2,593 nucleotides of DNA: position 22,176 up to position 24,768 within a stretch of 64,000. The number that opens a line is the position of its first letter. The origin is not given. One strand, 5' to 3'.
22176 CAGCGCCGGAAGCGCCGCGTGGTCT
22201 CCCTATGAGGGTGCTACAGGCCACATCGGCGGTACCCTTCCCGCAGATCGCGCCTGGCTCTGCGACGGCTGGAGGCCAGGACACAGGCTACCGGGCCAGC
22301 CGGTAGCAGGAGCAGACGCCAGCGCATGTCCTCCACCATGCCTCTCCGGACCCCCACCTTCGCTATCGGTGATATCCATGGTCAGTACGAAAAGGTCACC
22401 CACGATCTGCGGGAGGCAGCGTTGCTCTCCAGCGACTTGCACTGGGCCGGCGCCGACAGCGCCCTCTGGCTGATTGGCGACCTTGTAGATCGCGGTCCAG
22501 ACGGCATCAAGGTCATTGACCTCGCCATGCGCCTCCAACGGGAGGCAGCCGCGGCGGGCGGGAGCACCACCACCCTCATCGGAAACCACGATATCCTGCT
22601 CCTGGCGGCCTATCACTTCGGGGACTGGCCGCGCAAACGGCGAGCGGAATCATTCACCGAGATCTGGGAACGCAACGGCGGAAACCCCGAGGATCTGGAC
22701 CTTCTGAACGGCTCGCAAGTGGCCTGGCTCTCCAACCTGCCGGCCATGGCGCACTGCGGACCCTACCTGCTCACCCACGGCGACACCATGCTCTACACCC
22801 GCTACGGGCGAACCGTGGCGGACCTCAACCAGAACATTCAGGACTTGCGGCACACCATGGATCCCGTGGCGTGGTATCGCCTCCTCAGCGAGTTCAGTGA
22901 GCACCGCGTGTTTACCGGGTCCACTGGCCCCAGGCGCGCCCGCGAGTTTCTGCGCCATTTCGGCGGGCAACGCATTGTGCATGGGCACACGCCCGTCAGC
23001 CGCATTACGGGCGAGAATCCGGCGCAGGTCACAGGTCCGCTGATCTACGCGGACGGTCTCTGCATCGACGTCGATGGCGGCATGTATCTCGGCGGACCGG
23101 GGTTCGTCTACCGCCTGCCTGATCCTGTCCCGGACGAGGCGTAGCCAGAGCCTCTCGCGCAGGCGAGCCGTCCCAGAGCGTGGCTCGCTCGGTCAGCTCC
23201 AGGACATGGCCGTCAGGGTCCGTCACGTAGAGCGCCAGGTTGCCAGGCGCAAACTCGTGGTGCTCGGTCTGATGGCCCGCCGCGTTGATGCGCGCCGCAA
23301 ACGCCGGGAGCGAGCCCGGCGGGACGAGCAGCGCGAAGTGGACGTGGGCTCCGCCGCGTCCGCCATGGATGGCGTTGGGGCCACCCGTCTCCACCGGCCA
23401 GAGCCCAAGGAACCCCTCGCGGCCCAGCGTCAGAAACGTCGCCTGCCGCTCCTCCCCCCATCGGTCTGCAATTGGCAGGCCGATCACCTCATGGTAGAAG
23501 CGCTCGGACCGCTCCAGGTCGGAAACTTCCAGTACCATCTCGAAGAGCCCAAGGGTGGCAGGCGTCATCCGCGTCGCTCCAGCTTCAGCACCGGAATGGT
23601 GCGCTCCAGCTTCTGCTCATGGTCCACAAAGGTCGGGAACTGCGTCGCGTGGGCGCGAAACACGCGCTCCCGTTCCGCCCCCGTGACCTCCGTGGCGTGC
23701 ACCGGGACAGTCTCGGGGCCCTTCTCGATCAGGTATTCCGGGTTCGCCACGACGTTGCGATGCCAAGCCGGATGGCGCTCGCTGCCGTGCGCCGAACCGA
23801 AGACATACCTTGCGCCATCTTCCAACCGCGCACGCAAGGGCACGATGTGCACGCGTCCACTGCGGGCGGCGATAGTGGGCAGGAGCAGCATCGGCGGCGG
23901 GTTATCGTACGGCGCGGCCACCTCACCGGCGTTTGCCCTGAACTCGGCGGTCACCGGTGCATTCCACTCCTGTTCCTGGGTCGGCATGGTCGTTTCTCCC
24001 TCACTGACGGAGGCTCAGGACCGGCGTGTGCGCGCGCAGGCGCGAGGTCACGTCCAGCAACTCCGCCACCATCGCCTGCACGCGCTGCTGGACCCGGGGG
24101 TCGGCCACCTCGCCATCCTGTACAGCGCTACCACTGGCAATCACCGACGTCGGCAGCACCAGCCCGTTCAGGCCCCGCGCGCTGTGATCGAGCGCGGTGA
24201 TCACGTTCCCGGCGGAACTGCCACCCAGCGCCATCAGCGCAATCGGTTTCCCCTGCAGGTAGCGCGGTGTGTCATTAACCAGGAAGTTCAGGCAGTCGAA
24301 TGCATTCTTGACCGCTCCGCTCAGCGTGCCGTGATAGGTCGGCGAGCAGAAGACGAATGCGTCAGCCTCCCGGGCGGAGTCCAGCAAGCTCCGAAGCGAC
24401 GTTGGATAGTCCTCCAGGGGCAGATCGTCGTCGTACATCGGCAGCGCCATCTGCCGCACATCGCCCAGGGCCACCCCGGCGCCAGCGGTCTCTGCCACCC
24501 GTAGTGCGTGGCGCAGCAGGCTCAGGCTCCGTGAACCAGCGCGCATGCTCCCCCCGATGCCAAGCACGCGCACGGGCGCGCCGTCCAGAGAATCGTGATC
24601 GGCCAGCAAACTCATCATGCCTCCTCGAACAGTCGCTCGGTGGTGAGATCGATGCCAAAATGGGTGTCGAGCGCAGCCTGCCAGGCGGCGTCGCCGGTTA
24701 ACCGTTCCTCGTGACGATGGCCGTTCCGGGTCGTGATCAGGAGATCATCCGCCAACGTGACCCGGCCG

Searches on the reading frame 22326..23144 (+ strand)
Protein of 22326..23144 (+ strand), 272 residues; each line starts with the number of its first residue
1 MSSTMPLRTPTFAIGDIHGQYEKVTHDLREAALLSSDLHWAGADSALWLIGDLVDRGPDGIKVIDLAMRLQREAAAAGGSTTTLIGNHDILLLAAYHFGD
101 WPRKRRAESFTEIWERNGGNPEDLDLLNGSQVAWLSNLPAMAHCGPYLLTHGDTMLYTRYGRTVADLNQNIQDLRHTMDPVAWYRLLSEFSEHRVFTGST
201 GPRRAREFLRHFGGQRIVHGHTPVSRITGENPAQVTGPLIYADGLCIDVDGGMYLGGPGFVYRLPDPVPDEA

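Call 3: search_protein_families(library=pfam, proteins=[window:22326-23144:+], max_evalue=0.01)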
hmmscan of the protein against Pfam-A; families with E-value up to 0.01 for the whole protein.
window:22326-23144:+ (272 aa): 2 families
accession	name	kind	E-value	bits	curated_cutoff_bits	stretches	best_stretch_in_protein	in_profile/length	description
PF00149.33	Metallophos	-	7.9e-15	56.2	21.5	1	12-224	4-190/191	Calcineurin-like phosphoesterase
PF06874.16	FBPase_2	-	8.4e-09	34.7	27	1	214-244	523-553/639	Firmicute fructose-1,6-bisphosphatase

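Call 4: search_protein_families(library=ncbifam, proteins=[window:22326-23144:+], max_evalue=0.01)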
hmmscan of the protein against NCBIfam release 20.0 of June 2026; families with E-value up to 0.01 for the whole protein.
window:22326-23144:+ (272 aa): 6 families
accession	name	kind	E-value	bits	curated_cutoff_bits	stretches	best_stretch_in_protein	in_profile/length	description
NF001204.0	PRK00166.1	equivalog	8.3e-13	48.2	176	1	11-116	3-92/276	symmetrical bis(5'-nucleosyl)-tetraphosphatase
NF010148.0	PRK13625.1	equivalog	3.7e-07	29.9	340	1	14-75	6-68/245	bis(5'-nucleosyl)-tetraphosphatase PrpE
TIGR00668.1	apaH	equivalog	7.1e-07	28.9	222.85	1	11-96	3-74/279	bis(5'-nucleosyl)-tetraphosphatase (symmetrical) ApaH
TIGR04075.1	bacter_Pnkp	equivalog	2.3e-05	22.8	750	1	10-93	181-266/851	polynucleotide kinase-phosphatase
NF008516.0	PRK11439.1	equivalog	0.00098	19.2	326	1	13-68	21-69/218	protein-serine/threonine phosphatase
NF007425.0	PRK09968.1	equivalog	0.0047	16.6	332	1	12-100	18-90/218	protein-serine/threonine phosphatase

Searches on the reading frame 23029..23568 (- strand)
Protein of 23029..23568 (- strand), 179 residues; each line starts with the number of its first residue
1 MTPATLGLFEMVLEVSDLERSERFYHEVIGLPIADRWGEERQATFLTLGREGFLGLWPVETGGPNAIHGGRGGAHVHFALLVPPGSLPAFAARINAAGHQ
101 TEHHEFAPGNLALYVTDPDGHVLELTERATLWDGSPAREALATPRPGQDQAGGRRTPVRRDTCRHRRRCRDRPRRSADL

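Call 3: search_protein_families(library=pfam, proteins=[window:23029-23568:-], max_evalue=0.01)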
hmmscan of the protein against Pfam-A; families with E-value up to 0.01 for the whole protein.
window:23029-23568:- (179 aa): 4 families
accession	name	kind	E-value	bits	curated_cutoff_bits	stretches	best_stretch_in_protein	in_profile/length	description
PF00903.31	Glyoxalase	-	2.3e-08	34.9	20.6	1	12-125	6-121/121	Glyoxalase/Bleomycin resistance protein/Dioxygenase superfamily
PF18029.7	Glyoxalase_6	-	3e-07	31.5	23.6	1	11-125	2-105/106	Glyoxalase-like domain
PF12681.13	Glyoxalase_2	-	0.00053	20.4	30.1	0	11-39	4-32/118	Glyoxalase-like domain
PF22677.2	Ble-like_N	-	0.0011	19.1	24.5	1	13-34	7-28/41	Bleomycin resistance protein-like N-terminal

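Call 4: search_protein_families(library=ncbifam, proteins=[window:23029-23568:-], max_evalue=0.01)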
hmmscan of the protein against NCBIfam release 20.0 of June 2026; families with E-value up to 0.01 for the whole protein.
window:23029-23568:- (179 aa): 22 families
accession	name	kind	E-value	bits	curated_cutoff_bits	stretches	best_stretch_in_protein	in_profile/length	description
NF051469.1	fosA13_fam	exception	2e-12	47.3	290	1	7-125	4-113/136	FosA13 family fosfomycin resistance glutathione transferase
NF000124.1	fos-Vibrio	exception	1.7e-09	37.9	250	1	6-126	3-110/132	FosG/FosC2-related fosfomycin resistance glutathione transferase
NF000496.2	Fos_GSH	equivalog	8.9e-09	35.6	180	1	7-125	4-114/136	fosfomycin resistance glutathione transferase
NF000221.4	FosA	exception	2.1e-08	34.2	250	1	8-125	5-114/137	FosA family fosfomycin resistance glutathione transferase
NF000094.1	354827590_fosA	exception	4.1e-08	33.4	275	1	7-125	4-111/135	FosA family fosfomycin resistance glutathione transferase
NF000026.1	154989_fosA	exception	2.2e-07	31.1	275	1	9-126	6-115/141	FosA/FosA2 family fosfomycin resistance glutathione transferase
NF000339.2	fos-Crono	exception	3.2e-07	30.6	275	1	7-126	3-111/134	FosA family fosfomycin resistance glutathione transferase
NF040540.1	fosA5_fam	exception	1e-06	28.8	310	1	7-126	4-115/139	FosA5 family fosfomycin resistance glutathione transferase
NF000074.1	299782349_fosC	exception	4.8e-06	26.7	250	1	7-126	4-110/132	FosC2 family fosfomycin resistance glutathione transferase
NF033933.0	fosA8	exception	1.7e-05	25.1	300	1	10-126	7-115/138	FosA8 family fosfomycin resistance glutathione transferase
TIGR02295.1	HpaD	equivalog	6e-05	22.3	321.4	1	11-36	8-33/298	3,4-dihydroxyphenylacetate 2,3-dioxygenase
NF032892.0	fosA7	exception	0.00011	22.3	305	1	9-126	6-115/140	FosA7 family fosfomycin resistance glutathione transferase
NF038311.1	FosU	exception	0.00022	21.4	295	1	7-126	4-112/137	FosU family fosfomycin resistance glutathione transferase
TIGR00068.2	glyox_I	equivalog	0.00039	20.3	120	0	10-40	4-34/143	lactoylglutathione lyase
NF000494.1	FosF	exception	0.00057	19.9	280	1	7-126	4-110/132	fosfomycin resistance glutathione transferase FosF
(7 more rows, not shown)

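Call 23: search_solved_structures(query=window:23029-23568:-, max_evalue=0.01, show_alignments=1)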
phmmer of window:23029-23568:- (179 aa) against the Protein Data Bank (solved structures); distinct sequences matched with E-value up to 0.01: 14.
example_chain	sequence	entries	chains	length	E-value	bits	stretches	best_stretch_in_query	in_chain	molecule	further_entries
9e43_A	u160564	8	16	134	9.8e-08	35.3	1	7-125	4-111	Glutathione transferase FosA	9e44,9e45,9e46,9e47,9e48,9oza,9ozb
1lqk_A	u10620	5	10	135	1e-07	35.3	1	7-125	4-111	probable Fosfomycin Resistance Protein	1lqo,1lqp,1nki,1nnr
1npb_A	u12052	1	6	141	1e-06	32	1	9-126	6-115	fosfomycin-resistance protein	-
5v3d_A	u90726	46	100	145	1.7e-06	31.2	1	7-126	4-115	Fosfomycin resistance protein | FosA family fosfomycin resistance glutathione transferase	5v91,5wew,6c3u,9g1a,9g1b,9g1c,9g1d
8r37_B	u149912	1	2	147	1.7e-06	31.2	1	7-126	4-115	FosA family fosfomycin resistance glutathione transferase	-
3r4q_A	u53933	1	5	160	3e-06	30.4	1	7-132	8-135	Lactoylglutathione lyase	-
3ghj_A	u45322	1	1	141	3.3e-05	27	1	6-126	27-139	Putative integron gene cassette protein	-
2c21_A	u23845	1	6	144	0.00024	24.2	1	9-135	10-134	TRYPANOTHIONE-DEPENDENT GLYOXALASE I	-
6bnn_A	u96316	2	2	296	0.00031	23.9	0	10-130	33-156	Lactoylglutathione lyase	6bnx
5d7z_A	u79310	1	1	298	0.00044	23.4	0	10-130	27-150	Lactoylglutathione lyase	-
6bnz_A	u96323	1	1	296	0.0011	22.1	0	10-130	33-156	Lactoylglutathione lyase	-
3huh_A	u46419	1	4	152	0.0025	20.9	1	10-127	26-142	Virulence protein STM3117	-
3hnq_A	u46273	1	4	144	0.0027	20.8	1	10-127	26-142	Virulence protein STM3117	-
1f9z_A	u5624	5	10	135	0.0072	19.4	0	8-129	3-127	GLYOXALASE I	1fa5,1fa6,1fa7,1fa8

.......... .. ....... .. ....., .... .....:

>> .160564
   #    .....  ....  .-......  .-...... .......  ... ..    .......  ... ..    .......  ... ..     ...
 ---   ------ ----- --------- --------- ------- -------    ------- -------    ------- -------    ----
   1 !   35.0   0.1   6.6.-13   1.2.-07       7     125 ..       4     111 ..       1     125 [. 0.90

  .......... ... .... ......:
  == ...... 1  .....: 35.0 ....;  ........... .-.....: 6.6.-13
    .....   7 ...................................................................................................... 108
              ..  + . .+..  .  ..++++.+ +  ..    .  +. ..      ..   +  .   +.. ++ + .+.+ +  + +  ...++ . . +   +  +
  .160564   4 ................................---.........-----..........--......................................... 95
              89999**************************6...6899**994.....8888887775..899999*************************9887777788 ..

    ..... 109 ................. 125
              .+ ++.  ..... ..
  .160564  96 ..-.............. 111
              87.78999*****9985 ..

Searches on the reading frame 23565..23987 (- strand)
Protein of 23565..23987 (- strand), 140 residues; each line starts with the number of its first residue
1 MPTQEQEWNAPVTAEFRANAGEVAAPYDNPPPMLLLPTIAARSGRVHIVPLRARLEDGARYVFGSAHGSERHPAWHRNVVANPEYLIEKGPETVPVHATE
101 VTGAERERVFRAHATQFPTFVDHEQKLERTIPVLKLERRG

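Call 3: search_protein_families(library=pfam, proteins=[window:23565-23987:-], max_evalue=0.01)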
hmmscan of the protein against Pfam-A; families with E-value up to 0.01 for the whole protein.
window:23565-23987:- (140 aa): 1 family
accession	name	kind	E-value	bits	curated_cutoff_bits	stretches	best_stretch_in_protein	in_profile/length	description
PF04075.20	F420H2_quin_red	-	2.5e-21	76.6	22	1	13-134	6-126/130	F420H(2)-dependent quinone reductase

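Call 4: search_protein_families(library=ncbifam, proteins=[window:23565-23987:-], max_evalue=0.01)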
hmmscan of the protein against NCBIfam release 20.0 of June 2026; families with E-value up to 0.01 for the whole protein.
window:23565-23987:- (140 aa): 1 family
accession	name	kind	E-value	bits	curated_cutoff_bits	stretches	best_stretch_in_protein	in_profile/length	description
TIGR00026.1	hi_GC_TIGR00026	subfamily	2.7e-18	66.7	46.35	1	32-136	8-110/111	nitroreductase family deazaflavin-dependent oxidoreductase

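Call 22: search_solved_structures(query=window:23565-23987:-, max_evalue=0.01, show_alignments=2)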
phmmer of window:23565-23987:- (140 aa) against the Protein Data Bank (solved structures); distinct sequences matched with E-value up to 0.01: 10.
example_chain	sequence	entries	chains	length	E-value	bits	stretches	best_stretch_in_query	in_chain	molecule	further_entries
8d4w_A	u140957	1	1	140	6.7e-27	98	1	7-138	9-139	Cell entry (Mce) related family protein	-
3h96_A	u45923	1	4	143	4.2e-24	88.9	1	5-138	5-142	F420-H2 Dependent Reductase A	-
3r5y_A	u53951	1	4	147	2.3e-16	63.8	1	6-137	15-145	Putative uncharacterized protein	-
4y9i_A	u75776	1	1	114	1.2e-15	61.5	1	32-135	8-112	Mycobacterium tuberculosis paralogous family 11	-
6wta_A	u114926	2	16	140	1.6e-15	61.1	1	31-135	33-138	Uncharacterized protein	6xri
7kl8_A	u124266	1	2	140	9.3e-14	55.4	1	25-136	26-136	Deazaflavin-dependent nitroreductase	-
3r5z_A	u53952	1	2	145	4e-13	53.4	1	15-137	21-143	Putative uncharacterized protein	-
3r5l_A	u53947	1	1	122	4.5e-13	53.2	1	30-136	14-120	Deazaflavin-dependent nitroreductase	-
3r5p_A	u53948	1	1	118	6.7e-13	52.6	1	32-136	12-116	Deazaflavin-dependent nitroreductase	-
3r5r_A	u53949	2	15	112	7.2e-13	52.5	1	32-136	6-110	Deazaflavin-dependent nitroreductase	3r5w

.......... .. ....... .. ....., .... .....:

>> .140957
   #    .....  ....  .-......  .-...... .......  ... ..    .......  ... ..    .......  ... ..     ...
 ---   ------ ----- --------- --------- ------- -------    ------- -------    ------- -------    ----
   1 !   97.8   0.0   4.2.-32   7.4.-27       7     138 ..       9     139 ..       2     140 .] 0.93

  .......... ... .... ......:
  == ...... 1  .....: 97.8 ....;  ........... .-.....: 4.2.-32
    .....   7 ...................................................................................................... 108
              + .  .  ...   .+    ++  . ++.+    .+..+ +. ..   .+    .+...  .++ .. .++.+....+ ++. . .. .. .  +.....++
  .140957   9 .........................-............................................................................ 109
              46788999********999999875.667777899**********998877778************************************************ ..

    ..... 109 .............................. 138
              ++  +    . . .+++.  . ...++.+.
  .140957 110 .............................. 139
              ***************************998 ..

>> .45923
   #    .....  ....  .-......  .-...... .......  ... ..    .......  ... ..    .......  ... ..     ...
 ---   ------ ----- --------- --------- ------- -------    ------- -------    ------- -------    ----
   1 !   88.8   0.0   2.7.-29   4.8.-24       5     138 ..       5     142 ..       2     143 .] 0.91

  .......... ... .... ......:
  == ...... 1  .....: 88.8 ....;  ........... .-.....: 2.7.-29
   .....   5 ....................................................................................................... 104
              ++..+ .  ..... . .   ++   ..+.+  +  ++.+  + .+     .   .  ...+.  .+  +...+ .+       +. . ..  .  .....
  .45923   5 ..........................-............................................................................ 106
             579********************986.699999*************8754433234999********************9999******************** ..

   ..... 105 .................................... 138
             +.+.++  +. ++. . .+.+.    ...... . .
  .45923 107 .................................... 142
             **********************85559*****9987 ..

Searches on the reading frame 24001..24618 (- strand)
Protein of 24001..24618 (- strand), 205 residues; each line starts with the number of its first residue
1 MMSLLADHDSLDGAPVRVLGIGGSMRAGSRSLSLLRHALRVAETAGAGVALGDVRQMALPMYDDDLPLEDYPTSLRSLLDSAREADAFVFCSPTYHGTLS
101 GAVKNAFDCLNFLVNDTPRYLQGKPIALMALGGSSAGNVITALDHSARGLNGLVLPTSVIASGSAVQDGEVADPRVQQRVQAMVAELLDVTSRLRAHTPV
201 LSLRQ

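Call 3: search_protein_families(library=pfam, proteins=[window:24001-24618:-], max_evalue=0.01)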
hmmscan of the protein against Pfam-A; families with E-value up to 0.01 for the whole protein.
window:24001-24618:- (205 aa): 2 families
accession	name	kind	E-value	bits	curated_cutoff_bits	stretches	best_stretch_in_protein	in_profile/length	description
PF03358.20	FMN_red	-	3.8e-29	101.7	24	1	17-164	2-149/152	NADPH-dependent FMN reductase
PF02525.22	Flavodoxin_2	-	3.9e-05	23.9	27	1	17-135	2-137/198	Flavodoxin-like fold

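Call 4: search_protein_families(library=ncbifam, proteins=[window:24001-24618:-], max_evalue=0.01)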
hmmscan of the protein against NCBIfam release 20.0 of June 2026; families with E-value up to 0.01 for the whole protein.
window:24001-24618:- (205 aa): 5 families
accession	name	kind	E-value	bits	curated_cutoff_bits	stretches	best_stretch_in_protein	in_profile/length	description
TIGR03566.1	FMN_reduc_MsuE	equivalog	3.1e-19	69.4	212.5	1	17-190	1-170/174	FMN reductase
TIGR02690.1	resist_ArsH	equivalog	6.5e-13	48.3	292.25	1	15-202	26-211/219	arsenical resistance protein ArsH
NF007859.0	PRK10569.1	equivalog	5.3e-09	36.1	225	1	17-189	2-162/191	NADPH-dependent FMN reductase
TIGR03567.1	FMN_reduc_SsuE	equivalog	6.3e-09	36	164.05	1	17-149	1-122/171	NADPH-dependent FMN reductase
TIGR04037.1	LLM_duo_CE1759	subfamily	7.8e-09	35.5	175.9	1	72-191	60-173/199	CE1759 family FMN reductase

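Call 21: search_solved_structures(query=window:24001-24618:-, max_evalue=0.001)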
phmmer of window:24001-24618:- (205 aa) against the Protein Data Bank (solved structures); distinct sequences matched with E-value up to 0.001: 23.
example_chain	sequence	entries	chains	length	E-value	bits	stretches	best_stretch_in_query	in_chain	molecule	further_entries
1rtt_A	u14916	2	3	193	1.4e-14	57.4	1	15-142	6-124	conserved hypothetical protein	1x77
2fzv_A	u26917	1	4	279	1.3e-11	47.8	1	12-202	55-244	putative arsenical resistance protein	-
7f76_A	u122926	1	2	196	3.1e-11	46.6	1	18-161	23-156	FMN-dependent NADPH-quinone reductase (azoR)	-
1nni_1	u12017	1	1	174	2.1e-10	43.9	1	51-187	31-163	hypothetical protein yhda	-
2gsw_A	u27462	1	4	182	2.2e-10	43.8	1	51-191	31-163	yhdA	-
3gfq_A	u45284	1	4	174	2.5e-10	43.7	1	51-187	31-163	FMN-dependent NADPH-azoreductase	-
4hs4_A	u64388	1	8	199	2.6e-10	43.6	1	14-149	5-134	Chromate reductase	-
3gfs_A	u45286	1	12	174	2.6e-10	43.6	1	51-187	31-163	FMN-dependent NADPH-azoreductase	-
3gfr_A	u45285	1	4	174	3.2e-10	43.3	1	51-187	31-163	FMN-dependent NADPH-azoreductase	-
3s2y_A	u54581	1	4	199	5e-10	42.6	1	14-139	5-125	Chromate reductase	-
4h6p_A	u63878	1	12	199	5.1e-10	42.6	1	14-139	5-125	Chromate reductase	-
3svl_A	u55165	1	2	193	1e-09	41.6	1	17-130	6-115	protein yieF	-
7bx9_A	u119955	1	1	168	2.5e-08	37.1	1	53-161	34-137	Azoreductase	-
4c76_A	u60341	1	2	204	3.1e-08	36.8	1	11-183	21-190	FMN REDUCTASE (NADPH)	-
2zki_A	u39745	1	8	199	1.4e-07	34.7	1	34-135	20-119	199aa long hypothetical Trp repressor binding protein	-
3u7r_A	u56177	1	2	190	1.9e-05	27.7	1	24-155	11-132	NADPH-dependent FMN reductase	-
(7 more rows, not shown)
